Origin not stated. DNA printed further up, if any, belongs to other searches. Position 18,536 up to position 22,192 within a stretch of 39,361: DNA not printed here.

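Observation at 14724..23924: Five-gene exopolysaccharide synthesis, modification and export locus with a layout unlike pga, pel, bcs, alg or ica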

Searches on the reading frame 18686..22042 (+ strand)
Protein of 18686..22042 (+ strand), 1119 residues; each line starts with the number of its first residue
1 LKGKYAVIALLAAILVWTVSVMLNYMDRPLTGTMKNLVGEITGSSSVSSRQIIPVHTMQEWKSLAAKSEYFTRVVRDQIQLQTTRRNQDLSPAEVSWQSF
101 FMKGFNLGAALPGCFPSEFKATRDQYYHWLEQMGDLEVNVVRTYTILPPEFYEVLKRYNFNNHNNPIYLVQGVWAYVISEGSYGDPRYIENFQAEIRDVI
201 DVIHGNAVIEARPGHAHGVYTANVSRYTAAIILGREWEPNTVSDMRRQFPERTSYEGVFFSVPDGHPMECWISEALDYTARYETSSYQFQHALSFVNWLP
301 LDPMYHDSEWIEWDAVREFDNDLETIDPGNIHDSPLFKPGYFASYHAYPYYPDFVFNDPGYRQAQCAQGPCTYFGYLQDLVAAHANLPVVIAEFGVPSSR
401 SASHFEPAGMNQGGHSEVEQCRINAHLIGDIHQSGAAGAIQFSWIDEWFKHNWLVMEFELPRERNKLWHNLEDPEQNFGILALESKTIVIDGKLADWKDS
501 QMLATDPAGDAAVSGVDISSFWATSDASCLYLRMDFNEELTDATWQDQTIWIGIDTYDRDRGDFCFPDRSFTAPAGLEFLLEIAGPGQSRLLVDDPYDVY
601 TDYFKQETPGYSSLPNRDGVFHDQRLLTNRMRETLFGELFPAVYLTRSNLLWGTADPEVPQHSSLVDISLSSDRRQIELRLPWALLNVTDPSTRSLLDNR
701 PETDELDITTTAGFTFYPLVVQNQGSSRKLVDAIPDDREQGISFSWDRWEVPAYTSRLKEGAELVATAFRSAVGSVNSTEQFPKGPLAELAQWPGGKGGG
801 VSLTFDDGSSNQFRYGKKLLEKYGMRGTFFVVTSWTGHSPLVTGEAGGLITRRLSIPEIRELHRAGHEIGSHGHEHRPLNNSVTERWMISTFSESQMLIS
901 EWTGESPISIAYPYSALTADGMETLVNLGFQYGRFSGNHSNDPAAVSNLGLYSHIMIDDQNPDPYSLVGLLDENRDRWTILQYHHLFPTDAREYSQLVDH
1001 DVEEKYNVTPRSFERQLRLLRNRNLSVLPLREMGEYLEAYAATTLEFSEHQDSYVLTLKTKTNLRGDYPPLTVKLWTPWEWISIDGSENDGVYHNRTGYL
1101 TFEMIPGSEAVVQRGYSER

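Call 5: search_protein_families(library=pfam, proteins=[window:18686-22042:+], max_evalue=0.01)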
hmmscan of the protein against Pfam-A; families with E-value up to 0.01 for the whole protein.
window:18686-22042:+ (1119 aa): 1 family
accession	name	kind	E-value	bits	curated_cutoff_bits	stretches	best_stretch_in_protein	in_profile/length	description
PF01522.26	Polysacc_deac_1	-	1.8e-21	76.8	23.1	1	800-932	8-123/124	Polysaccharide deacetylase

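Call 6: search_protein_families(library=ncbifam, proteins=[window:18686-22042:+], max_evalue=0.01)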
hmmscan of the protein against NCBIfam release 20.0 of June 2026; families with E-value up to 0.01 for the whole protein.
window:18686-22042:+ (1119 aa): 4 families
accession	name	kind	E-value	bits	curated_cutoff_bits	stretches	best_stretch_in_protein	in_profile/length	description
NF050820.1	PolSacchBiosHfsH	equivalog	3.8e-12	46.4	400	1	801-923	36-149/249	oligosaccharide deacetylase HfsH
TIGR02764.1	spore_ybaN_pdaB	equivalog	1.8e-09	37.6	237.4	1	801-942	8-132/191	polysaccharide deacetylase family sporulation protein PdaB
TIGR03006.1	pepcterm_polyde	equivalog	0.00091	18.4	276.2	1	858-932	64-141/272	XrtA system polysaccharide deacetylase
TIGR03938.2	deacetyl_PgaB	equivalog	0.0032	15.8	321.9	0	801-875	66-144/621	poly-beta-1,6-N-acetyl-D-glucosamine N-deacetylase PgaB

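Call 7: search_solved_structures(query=window:18686-22042:+, max_evalue=1, show_alignments=2)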
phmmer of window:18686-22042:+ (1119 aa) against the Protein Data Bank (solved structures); distinct sequences matched with E-value up to 1: 11.
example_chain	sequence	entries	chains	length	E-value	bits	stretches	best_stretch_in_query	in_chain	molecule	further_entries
7bly_A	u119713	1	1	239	0.00039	21.4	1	799-932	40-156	Aspergillus niger contig An12c0130, genomic contig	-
3qbu_A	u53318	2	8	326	0.0082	17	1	859-935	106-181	Putative uncharacterized protein | peptidoglycan deacetylase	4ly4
2c71_A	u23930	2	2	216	0.031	15.1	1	801-934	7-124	GLYCOSIDE HYDROLASE, FAMILY 11:CLOSTRIDIUM CELLULOSOME ENZYME, DOCKERIN TYPE I:POLYSACCHAR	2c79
6dq3_A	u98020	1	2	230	0.13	13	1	801-940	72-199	Polysaccharide deacetylase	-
7ax7_A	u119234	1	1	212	0.13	13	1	801-835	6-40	Endo-1,4-beta-xylanase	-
3rxz_A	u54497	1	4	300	0.14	12.9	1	849-933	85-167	Polysaccharide deacetylase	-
7y51_A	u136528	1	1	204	0.18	12.6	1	819-930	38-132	Predicted xylanase/chitin deacetylase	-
2y8u_A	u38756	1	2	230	0.18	12.6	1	800-914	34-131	CHITIN DEACETYLASE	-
8hfa_A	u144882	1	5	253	0.28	11.9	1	800-931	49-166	NodB homology domain-containing protein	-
5jmu_A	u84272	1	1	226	0.53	11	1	801-846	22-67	Peptidoglycan N-acetylglucosamine deacetylase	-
7fbw_A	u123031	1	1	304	0.53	11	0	819-929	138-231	Predicted xylanase/chitin deacetylase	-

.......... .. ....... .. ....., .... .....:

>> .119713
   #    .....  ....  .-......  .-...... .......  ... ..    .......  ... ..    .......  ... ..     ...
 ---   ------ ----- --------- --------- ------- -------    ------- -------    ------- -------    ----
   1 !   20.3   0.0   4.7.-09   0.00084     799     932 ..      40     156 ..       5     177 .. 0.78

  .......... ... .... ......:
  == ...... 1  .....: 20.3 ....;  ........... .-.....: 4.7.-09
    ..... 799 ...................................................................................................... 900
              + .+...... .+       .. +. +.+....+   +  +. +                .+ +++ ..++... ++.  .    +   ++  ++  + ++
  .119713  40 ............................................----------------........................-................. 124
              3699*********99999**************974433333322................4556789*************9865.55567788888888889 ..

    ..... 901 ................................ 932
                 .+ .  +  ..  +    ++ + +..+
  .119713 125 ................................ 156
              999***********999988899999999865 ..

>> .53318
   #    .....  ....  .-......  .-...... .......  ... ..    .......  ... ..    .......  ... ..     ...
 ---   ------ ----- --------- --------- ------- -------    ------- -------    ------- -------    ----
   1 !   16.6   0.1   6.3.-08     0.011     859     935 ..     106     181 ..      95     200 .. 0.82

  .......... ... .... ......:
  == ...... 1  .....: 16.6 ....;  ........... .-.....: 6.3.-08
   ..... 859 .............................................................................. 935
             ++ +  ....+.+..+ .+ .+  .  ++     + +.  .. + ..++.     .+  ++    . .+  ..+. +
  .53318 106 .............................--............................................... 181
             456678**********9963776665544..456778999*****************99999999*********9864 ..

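Call 14: find_homologous_proteins(query=window:18686-22042:+, max_evalue=0.00001)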
Query window:18686-22042:+ (1119 aa): 3441 proteins with E <= 0.00001 among 8000 candidates; the best 120 are listed.
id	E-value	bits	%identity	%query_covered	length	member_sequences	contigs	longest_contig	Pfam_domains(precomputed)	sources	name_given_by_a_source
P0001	0.0e+0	2381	90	100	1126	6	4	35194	PF01522.27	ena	-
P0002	0.0e+0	2151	79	100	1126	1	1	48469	PF01522.27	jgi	jgi:peptidoglycan/xylan/chitin deacetylase (PgdA/CDA1 family)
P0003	0.0e+0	1975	73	100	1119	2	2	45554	PF01522.27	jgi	-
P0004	0.0e+0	1829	68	100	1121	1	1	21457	PF01522.27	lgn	-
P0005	0.0e+0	1530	58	100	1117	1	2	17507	PF01522.27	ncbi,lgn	-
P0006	0.0e+0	1408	55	100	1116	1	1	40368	PF01522.27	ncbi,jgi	jgi:peptidoglycan/xylan/chitin deacetylase (PgdA/CDA1 family)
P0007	0.0e+0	1071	56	71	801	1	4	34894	-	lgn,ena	-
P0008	0.0e+0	1068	43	100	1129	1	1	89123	PF01522.27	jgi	jgi:peptidoglycan/xylan/chitin deacetylase (PgdA/CDA1 family)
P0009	0.0e+0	1037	43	99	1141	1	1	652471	PF01522.27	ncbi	-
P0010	7.0e-294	996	42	99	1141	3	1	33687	PF01522.27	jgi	-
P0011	7.5e-290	983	43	95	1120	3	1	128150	PF01522.27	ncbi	-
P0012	9.1e-281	953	43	95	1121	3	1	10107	PF01522.27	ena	-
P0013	4.9e-263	894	41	99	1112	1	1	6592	-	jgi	jgi:peptidoglycan/xylan/chitin deacetylase (PgdA/CDA1 family)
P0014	4.4e-258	877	40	99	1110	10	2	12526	PF01522.27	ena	-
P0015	1.8e-250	852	39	100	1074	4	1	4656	PF01522.27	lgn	-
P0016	1.5e-249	849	39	100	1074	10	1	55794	PF01522.27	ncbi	-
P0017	3.6e-249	848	39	100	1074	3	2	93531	PF01522.27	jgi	jgi:peptidoglycan/xylan/chitin deacetylase (PgdA/CDA1 family)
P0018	5.8e-249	847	38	100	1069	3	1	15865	PF01522.27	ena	-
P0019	1.5e-248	846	39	96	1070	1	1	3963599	PF01522.27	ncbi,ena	-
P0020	1.0e-247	843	38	99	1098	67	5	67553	PF01522.27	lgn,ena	-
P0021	2.8e-247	842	37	96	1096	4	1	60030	PF01522.27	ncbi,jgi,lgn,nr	ncbi:MAG: polysaccharide deacetylase family protein [bacterium]|nr:polysaccharide deacetylase family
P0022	6.3e-247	840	37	99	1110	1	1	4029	PF01522.27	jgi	jgi:peptidoglycan/xylan/chitin deacetylase (PgdA/CDA1 family)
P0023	1.2e-246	839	38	99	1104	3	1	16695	PF01522.27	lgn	-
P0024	1.6e-246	839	38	99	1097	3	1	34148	PF01522.27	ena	-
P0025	4.7e-246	838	37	99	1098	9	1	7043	PF01522.27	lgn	-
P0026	9.6e-246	837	39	100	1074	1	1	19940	PF01522.27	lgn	-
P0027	2.7e-245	835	40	95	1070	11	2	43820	PF01522.27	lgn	-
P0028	3.8e-245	835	38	96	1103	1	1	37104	PF01522.27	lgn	-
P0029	6.5e-245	834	38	96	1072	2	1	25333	PF01522.27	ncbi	-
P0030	1.3e-244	833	39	95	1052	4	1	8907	PF01522.27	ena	-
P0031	4.3e-244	831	37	99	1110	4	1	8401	PF01522.27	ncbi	-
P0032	7.8e-244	830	38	100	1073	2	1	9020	PF01522.27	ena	-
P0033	1.3e-243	829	38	99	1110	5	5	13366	PF10096.15,PF01522.27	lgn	-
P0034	1.8e-243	829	38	99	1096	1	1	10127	PF01522.27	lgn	-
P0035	2.0e-243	829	38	99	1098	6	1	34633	PF01522.27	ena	-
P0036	1.3e-242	826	38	100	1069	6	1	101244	PF01522.27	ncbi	-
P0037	1.8e-242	826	37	99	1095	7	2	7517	PF01522.27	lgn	-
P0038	5.5e-242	824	36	99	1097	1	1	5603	PF01522.27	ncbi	ncbi:MAG: polysaccharide deacetylase family protein [bacterium]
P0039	7.1e-242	824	38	100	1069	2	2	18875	PF01522.27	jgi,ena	-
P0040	2.3e-241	822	36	100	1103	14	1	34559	PF01522.27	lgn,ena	-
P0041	2.4e-241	822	38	100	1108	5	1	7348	PF01522.27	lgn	-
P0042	4.8e-241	821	38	99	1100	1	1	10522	PF01522.27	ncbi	-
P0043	5.0e-241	821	36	99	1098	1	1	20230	PF01522.27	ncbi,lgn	-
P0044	7.2e-241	820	37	100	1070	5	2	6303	PF01522.27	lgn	-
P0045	9.1e-241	820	37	99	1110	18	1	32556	PF01522.27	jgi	-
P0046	9.6e-241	820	40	94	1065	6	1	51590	PF01522.27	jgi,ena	-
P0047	1.0e-240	820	37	99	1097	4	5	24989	PF01522.27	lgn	-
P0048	1.9e-240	819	38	100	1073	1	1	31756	PF01522.27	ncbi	-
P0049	2.4e-240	819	37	95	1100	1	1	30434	PF01522.27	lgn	-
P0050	5.4e-240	817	37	99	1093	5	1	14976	PF01522.27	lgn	-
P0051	7.9e-240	817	37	100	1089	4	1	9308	PF01522.27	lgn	-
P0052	8.4e-240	817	37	99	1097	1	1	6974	PF01522.27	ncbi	ncbi:MAG: polysaccharide deacetylase family protein [Ignavibacteria bacterium]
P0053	1.2e-239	816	36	100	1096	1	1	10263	PF01522.27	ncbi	ncbi:MAG: polysaccharide deacetylase family protein [bacterium]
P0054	2.2e-239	815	40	94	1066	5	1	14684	PF01522.27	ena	-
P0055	7.6e-239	814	37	99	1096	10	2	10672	PF01522.27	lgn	-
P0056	1.5e-238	813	41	94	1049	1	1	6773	PF01522.27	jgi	jgi:peptidoglycan/xylan/chitin deacetylase (PgdA/CDA1 family)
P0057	2.0e-238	812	38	99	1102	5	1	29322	PF01522.27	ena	-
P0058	1.2e-237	810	38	100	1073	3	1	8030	PF01522.27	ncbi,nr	ncbi:MAG: polysaccharide deacetylase family protein [Candidatus Cloacimonetes bacterium]|nr:polysacc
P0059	4.3e-237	808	37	95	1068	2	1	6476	PF01522.27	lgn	-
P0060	4.6e-237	808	38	100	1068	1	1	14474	PF01522.27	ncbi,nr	ncbi:MAG: polysaccharide deacetylase family protein [Candidatus Cloacimonetes bacterium]|nr:polysacc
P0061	8.4e-237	807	37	99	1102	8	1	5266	PF01522.27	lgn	-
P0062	1.6e-236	806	37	100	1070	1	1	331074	PF01522.27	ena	-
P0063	1.3e-235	803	39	99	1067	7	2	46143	PF01522.27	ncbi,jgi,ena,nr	ncbi:MAG: polysaccharide deacetylase family protein [Candidatus Tenebribacter burtonii]|nr:polysacch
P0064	1.4e-235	803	37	95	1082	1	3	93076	PF01522.27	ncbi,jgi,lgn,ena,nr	ncbi:MAG TPA: polysaccharide deacetylase family protein [Bacteroidales bacterium]|nr:polysaccharide 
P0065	3.5e-235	802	37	99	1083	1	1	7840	PF01522.27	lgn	-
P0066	4.0e-235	801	37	95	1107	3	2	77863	PF01522.27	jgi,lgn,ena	-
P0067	9.7e-234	797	35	99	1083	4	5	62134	PF01522.27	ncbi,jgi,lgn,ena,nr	ncbi:MAG TPA: polysaccharide deacetylase family protein [Bacteroidales bacterium]|nr:polysaccharide 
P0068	3.8e-233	795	36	99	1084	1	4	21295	PF01522.27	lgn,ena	-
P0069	3.1e-232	792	36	99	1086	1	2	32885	PF01522.27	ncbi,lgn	-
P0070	5.1e-232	791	36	99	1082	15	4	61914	PF01522.27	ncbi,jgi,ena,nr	ncbi:MAG TPA: polysaccharide deacetylase family protein [Bacteroidales bacterium]|nr:polysaccharide 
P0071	2.1e-231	789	39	95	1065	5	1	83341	PF01522.27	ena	-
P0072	3.5e-231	788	36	99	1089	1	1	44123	PF01522.27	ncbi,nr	ncbi:MAG: polysaccharide deacetylase family protein [Bacteroidales bacterium]|nr:polysaccharide deac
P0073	4.8e-231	788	39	91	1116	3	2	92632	PF01522.27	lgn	-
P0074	6.3e-231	787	36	96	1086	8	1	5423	PF01522.27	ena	-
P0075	8.8e-230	784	36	99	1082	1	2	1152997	PF01522.27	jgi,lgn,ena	-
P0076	1.4e-229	783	37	99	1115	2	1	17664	PF01522.27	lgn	-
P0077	3.6e-229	782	38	95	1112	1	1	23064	PF01522.27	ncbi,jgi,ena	-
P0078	5.2e-229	781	37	95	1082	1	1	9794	PF01522.27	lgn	-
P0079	6.0e-229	781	36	99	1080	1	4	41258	PF01522.27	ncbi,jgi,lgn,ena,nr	ncbi:MAG TPA: polysaccharide deacetylase family protein [Bacteroidales bacterium]|nr:polysaccharide 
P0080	1.4e-228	780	36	99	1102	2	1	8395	PF01522.27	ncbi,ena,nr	ncbi:MAG TPA: polysaccharide deacetylase family protein [Ignavibacteria bacterium]|nr:polysaccharide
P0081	1.6e-228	780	37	91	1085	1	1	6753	PF01522.27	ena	-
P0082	7.8e-228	777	36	99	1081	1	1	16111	PF01522.27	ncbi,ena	-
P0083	1.2e-227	777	38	91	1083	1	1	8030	PF01522.27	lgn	-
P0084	4.9e-227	775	37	95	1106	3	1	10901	PF01522.27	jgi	jgi:peptidoglycan/xylan/chitin deacetylase (PgdA/CDA1 family)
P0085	5.7e-227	774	38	91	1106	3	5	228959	PF01522.27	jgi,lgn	jgi:peptidoglycan/xylan/chitin deacetylase (PgdA/CDA1 family)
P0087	7.4e-227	774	36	99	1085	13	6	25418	PF01522.27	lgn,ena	-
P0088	6.8e-226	771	36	100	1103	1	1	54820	PF01522.27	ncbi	-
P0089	1.1e-225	770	38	94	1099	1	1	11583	PF01522.27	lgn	-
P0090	2.0e-225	769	38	91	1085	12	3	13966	PF01522.27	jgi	-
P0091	2.2e-225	769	37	95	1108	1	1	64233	PF01522.27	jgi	jgi:peptidoglycan/xylan/chitin deacetylase (PgdA/CDA1 family)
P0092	2.6e-225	769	38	88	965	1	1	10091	PF01522.27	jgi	jgi:peptidoglycan/xylan/chitin deacetylase (PgdA/CDA1 family)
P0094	3.3e-224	765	37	99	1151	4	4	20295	PF01522.27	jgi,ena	-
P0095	2.2e-223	762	38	91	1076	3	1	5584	PF01522.27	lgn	-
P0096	4.2e-223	762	37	100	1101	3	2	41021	PF01522.27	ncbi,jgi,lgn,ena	-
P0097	1.1e-222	760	37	95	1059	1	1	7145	PF01522.27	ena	-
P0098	1.5e-222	760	37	100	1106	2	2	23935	PF01522.27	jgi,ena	-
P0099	1.6e-222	760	35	99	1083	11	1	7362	PF01522.27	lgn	-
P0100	2.5e-222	759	36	100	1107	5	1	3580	PF01522.27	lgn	-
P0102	6.0e-222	758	37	95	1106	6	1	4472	PF01522.27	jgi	-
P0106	6.1e-219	748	36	95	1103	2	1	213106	PF01522.27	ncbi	-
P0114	1.8e-216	740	36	99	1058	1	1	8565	PF01522.27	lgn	-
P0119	3.0e-216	739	36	94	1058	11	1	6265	PF01522.27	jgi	-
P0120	6.5e-216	738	39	83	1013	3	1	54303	PF01522.27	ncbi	ncbi:MAG: polysaccharide deacetylase family protein, partial [bacterium]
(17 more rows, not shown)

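Call 16: find_encoding_contigs(protein=P0019, flank=10000, max_places=2)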
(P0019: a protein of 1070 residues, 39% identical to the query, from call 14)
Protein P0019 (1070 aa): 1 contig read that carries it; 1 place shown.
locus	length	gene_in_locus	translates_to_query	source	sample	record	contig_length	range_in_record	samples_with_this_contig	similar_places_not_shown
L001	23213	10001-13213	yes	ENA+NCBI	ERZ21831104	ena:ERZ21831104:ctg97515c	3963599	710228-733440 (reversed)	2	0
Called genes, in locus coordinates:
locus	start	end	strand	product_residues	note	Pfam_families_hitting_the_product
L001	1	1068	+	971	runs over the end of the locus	PF13116:YhdP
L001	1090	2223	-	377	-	PF01569:PAP2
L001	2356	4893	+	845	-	-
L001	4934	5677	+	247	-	-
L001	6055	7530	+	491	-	PF00535:Glycos_transf_2, PF13641:Glyco_tranf_2_3, PF13632:Glyco_trans_2_3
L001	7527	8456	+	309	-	PF19077:Big_13 (faint), PF17957:Big_7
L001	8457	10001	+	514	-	PF13424:TPR_12 (faint), PF00515:TPR_1 (faint), PF07719:TPR_2 (faint), PF13181:TPR_8 (faint), PF13428:TPR_14 (faint), PF13431:TPR_17 (faint), PF23914:TPR_CcmH_CycH, PF14559:TPR_19, +6 more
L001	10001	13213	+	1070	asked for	PF01522:Polysacc_deac_1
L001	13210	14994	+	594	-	PF08532:Glyco_hydro_42M (weak), PF01522:Polysacc_deac_1 (weak)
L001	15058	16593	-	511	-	PF00171:Aldedh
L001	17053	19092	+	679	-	PF18962:Por_Secre_tail (faint)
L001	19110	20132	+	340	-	PF02811:PHP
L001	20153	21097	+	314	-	PF01336:tRNA_anti-codon, PF01966:HD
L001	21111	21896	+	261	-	PF00753:Lactamase_B, PF23023:Anti-Pycsar_Apyc1 (faint), PF12706:Lactamase_B_2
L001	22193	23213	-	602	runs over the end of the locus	PF00009:GTP_EFTU, PF22042:EF-G_D2, PF03144:GTP_EFTU_D2, PF00679:EFG_C, PF21018:BipA_C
